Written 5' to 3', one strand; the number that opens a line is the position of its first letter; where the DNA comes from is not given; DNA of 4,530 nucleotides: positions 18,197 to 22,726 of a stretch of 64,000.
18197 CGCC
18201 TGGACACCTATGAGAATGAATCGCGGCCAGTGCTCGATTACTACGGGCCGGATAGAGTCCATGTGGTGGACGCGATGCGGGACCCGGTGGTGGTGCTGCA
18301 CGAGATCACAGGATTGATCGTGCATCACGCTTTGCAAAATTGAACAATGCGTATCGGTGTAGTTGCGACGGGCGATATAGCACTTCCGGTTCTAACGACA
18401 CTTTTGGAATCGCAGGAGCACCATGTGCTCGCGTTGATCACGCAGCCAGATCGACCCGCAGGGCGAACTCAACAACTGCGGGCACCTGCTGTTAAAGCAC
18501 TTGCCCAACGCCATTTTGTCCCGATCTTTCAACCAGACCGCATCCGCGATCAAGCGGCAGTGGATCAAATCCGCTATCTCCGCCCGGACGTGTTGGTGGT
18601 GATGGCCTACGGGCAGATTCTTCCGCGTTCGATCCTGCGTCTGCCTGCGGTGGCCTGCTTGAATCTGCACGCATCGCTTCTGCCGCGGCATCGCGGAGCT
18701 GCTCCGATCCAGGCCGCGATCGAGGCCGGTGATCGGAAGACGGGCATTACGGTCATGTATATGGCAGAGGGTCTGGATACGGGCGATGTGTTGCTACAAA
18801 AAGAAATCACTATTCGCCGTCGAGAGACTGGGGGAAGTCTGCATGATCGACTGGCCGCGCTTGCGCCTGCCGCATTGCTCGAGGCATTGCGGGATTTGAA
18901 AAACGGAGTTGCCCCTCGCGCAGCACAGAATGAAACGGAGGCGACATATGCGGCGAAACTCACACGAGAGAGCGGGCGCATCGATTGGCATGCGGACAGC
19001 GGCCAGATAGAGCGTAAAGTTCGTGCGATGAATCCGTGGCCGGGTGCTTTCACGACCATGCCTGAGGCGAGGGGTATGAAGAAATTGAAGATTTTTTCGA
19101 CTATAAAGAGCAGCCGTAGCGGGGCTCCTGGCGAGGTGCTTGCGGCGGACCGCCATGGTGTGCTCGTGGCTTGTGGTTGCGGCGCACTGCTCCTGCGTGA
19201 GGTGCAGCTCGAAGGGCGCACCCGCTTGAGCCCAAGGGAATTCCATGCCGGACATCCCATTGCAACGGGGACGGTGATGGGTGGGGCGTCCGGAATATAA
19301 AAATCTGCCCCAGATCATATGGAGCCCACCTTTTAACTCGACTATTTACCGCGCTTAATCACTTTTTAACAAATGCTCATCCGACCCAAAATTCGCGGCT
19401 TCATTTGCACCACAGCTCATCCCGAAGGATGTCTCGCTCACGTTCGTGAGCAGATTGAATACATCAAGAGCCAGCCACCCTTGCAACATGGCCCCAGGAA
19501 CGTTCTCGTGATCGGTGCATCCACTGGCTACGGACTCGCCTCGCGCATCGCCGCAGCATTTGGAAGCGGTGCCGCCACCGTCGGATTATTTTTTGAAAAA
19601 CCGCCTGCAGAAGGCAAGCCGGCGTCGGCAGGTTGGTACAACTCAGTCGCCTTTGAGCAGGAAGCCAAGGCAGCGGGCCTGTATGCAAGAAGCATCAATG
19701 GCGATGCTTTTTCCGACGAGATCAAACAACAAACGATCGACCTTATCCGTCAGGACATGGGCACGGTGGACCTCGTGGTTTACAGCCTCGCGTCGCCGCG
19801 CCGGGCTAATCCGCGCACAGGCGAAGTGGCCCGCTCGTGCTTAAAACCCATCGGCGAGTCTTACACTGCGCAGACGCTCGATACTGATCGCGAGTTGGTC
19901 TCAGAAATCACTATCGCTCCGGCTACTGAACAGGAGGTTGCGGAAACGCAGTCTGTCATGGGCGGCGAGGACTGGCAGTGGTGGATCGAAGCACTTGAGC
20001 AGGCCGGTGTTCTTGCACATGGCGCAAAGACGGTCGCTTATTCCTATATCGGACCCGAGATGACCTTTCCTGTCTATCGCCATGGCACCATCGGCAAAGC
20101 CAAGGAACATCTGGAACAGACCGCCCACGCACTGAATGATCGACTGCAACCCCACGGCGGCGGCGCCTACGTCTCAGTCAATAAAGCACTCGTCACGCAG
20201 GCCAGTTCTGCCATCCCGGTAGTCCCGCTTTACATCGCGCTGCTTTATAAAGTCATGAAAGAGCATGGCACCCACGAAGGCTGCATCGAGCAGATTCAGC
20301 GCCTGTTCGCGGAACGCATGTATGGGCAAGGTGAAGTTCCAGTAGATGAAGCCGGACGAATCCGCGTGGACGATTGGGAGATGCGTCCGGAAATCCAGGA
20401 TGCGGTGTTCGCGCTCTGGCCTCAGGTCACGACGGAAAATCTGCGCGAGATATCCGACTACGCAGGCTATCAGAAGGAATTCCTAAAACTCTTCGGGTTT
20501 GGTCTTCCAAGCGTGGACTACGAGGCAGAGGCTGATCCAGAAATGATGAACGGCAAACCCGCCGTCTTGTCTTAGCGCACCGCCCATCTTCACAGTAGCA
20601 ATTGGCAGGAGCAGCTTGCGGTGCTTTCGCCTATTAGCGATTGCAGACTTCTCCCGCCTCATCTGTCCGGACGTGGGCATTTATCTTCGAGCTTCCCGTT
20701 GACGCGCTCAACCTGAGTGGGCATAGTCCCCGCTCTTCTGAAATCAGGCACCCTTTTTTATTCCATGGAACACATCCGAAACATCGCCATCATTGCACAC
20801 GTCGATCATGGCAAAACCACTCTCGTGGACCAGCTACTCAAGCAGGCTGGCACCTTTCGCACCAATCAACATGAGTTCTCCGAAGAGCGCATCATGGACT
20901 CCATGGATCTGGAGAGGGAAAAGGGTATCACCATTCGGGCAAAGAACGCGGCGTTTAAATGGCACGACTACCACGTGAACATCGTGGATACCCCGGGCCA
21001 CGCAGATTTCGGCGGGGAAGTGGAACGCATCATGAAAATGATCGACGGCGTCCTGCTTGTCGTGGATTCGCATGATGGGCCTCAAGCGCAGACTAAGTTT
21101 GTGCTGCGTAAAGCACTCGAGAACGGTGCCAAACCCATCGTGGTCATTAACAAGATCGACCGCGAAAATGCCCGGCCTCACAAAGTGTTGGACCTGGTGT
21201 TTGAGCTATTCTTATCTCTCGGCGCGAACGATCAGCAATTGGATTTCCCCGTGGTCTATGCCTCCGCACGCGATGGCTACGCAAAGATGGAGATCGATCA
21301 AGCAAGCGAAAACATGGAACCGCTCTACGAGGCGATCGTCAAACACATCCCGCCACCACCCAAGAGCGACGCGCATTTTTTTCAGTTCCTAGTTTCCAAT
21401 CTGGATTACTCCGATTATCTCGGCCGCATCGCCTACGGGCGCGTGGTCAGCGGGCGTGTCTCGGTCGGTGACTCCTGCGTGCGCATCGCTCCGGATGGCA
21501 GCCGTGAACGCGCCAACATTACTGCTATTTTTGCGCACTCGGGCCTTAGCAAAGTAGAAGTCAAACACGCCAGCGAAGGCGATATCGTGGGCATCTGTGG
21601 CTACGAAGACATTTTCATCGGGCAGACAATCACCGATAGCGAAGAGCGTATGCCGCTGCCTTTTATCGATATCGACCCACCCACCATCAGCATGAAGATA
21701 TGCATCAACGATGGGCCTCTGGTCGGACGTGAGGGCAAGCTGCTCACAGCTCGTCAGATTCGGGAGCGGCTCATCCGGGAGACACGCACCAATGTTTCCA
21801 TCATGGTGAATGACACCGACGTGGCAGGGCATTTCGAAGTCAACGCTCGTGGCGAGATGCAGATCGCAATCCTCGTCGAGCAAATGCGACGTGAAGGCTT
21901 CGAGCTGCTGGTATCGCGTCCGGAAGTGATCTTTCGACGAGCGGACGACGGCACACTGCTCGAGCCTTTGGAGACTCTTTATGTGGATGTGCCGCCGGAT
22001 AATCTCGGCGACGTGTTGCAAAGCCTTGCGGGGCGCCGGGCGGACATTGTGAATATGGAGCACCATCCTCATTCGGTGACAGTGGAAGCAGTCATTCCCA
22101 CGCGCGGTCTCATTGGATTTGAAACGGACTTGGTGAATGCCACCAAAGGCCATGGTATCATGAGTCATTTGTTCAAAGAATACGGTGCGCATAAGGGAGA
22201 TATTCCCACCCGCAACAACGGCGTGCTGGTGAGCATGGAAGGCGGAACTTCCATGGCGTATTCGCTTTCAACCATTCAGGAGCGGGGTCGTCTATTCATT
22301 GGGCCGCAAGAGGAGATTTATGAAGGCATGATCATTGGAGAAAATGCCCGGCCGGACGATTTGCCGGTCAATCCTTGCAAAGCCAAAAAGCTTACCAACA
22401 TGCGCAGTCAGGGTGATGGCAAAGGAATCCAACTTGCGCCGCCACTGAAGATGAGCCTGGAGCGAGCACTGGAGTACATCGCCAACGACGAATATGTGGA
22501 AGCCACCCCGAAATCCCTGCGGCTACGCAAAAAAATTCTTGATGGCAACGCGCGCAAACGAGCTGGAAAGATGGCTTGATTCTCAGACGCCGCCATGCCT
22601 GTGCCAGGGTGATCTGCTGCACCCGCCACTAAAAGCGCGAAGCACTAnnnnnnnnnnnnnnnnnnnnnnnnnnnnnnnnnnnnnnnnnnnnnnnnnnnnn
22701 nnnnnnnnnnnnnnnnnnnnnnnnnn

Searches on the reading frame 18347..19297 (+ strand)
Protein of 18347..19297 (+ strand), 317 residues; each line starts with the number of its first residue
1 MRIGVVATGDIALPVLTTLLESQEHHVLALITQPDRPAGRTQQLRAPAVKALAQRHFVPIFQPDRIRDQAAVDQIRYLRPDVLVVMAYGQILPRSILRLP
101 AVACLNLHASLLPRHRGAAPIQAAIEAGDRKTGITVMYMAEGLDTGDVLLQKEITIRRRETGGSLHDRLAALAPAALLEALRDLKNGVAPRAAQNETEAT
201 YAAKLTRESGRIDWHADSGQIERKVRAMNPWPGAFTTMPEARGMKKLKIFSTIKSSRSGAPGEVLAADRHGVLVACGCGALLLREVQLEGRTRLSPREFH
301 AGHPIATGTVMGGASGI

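Call 20: search_protein_families(library=ncbifam, proteins=[window:18347-19297:+], max_evalue=1e-8)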
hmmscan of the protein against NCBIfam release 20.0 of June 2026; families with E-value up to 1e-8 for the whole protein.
window:18347-19297:+ (317 aa): 6 families
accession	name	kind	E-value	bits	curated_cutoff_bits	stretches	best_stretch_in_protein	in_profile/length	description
TIGR00460.1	fmt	equivalog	3.6e-84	282.6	201.5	1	1-302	1-303/315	methionyl-tRNA formyltransferase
NF005998.1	PRK08125.1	equivalog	3.5e-48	164.5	777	1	4-292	4-285/649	bifunctional UDP-4-amino-4-deoxy-L-arabinose formyltransferase/UDP-glucuronic acid oxidase ArnA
NF005414.0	PRK06988.1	equivalog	7.1e-43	146.7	316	1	2-299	4-301/311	formyltransferase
TIGR00639.1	PurN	equivalog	2e-19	69.9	150.1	1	67-184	67-184/192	phosphoribosylglycinamide formyltransferase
NF004684.0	PRK06027.1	subfamily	4.3e-12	46.3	223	1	56-162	141-248/286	formyltetrahydrofolate deformylase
TIGR00655.1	PurU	equivalog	1.7e-11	44.3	285.95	1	67-163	148-244/280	formyltetrahydrofolate deformylase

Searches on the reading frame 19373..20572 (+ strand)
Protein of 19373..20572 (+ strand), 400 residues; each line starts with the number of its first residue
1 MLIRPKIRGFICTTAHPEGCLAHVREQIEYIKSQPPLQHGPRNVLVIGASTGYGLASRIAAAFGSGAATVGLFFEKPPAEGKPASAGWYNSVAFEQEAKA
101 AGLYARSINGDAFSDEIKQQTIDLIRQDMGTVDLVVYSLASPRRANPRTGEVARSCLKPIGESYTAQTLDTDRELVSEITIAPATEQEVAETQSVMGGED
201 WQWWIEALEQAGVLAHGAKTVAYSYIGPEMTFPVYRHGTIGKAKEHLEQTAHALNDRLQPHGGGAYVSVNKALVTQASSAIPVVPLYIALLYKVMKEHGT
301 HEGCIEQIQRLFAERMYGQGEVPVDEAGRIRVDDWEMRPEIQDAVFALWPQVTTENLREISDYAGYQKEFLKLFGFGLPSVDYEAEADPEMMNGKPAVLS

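Call 20: search_protein_families(library=ncbifam, proteins=[window:19373-20572:+], max_evalue=1e-8)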
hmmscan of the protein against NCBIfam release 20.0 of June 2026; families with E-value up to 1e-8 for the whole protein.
window:19373-20572:+ (400 aa): 2 families
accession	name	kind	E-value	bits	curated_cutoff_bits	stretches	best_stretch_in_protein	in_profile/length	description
NF043048.1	EnoyACPredFabV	equivalog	1.3e-197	656.4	400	1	1-391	1-390/395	enoyl-ACP reductase FabV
NF010177.0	PRK13656.1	subfamily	6.5e-196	650.7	403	1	1-391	1-392/398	enoyl-[acyl-carrier-protein] reductase FabV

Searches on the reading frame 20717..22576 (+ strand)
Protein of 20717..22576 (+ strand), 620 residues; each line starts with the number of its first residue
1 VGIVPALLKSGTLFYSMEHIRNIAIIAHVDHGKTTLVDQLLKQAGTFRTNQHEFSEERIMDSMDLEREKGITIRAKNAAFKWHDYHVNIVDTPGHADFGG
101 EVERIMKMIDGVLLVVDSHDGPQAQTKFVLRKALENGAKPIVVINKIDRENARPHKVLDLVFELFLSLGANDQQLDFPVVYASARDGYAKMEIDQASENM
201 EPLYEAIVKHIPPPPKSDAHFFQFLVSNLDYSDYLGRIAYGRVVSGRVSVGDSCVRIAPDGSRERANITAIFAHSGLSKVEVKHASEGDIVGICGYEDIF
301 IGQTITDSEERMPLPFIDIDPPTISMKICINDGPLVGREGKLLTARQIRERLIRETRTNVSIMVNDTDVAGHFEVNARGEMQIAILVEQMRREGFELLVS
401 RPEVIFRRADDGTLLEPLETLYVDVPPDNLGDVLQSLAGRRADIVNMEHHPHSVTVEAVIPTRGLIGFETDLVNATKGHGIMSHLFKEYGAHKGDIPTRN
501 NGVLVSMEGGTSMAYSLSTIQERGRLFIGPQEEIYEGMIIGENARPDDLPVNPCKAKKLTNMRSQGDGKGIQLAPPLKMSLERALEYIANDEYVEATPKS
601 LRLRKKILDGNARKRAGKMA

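Call 20: search_protein_families(library=ncbifam, proteins=[window:20717-22576:+], max_evalue=1e-8)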
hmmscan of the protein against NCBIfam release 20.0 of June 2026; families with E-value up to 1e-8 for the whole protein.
window:20717-22576:+ (620 aa): 30 families (the best 25 are shown)
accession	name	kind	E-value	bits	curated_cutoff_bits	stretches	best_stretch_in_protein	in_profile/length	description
TIGR01394.1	TypA_BipA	equivalog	6.8e-254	843.6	757.3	1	20-615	1-594/594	translational GTPase TypA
NF007583.0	PRK10218.1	equivalog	5.9e-197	655.4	1260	1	17-618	2-602/607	ribosome-dependent GTPase TypA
TIGR00490.1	aEF-2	equivalog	1.1e-61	208.9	738.45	3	12-149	11-150/720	elongation factor EF-2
TIGR00484.1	EF-G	equivalog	2.2e-60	204.6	659.4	3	16-180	6-167/691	elongation factor G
NF009381.0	PRK12740.1-5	subfamily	4.8e-58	197.1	583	3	15-165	4-154/692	elongation factor G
TIGR01393.1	lepA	equivalog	2.1e-54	184.9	533.9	1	19-311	2-279/595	translation elongation factor 4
NF012153.1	tet_protect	equivalog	6.5e-54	183.2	775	1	22-159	2-139/614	tetracycline resistance ribosomal protection protein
NF000120.3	47473_otr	exception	3.7e-44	151.3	900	1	21-161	3-143/608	tetracycline resistance ribosomal protection protein Otr(A)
NF033148.1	tet_protect_M_W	exception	8.9e-40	136.6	1100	1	20-156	3-139/639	TetM/TetW/TetO/TetS family tetracycline resistance ribosomal protection protein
NF009891.0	PRK13351.1-1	equivalog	9.2e-40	136.9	597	1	16-163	5-152/681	elongation factor G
NF058620.1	EFG2_Bacteroid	exception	1e-35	123.3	1000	1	15-165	4-154/717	elongation factor G2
NF001964.0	PRK00741.1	equivalog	1.6e-34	119.2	473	1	17-186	9-179/529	peptide chain release factor 3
NF009377.1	PRK12740.1-1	equivalog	1.5e-32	112.8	890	1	17-165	10-158/700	elongation factor G-like protein EF-G2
NF009379.0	PRK12740.1-3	equivalog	2.2e-32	112.5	513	1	18-160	6-148/674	elongation factor G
NF012155.1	tet_protect_M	exception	1.1e-31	109.8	1420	1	20-151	3-134/639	tetracycline resistance ribosomal protection protein Tet(M)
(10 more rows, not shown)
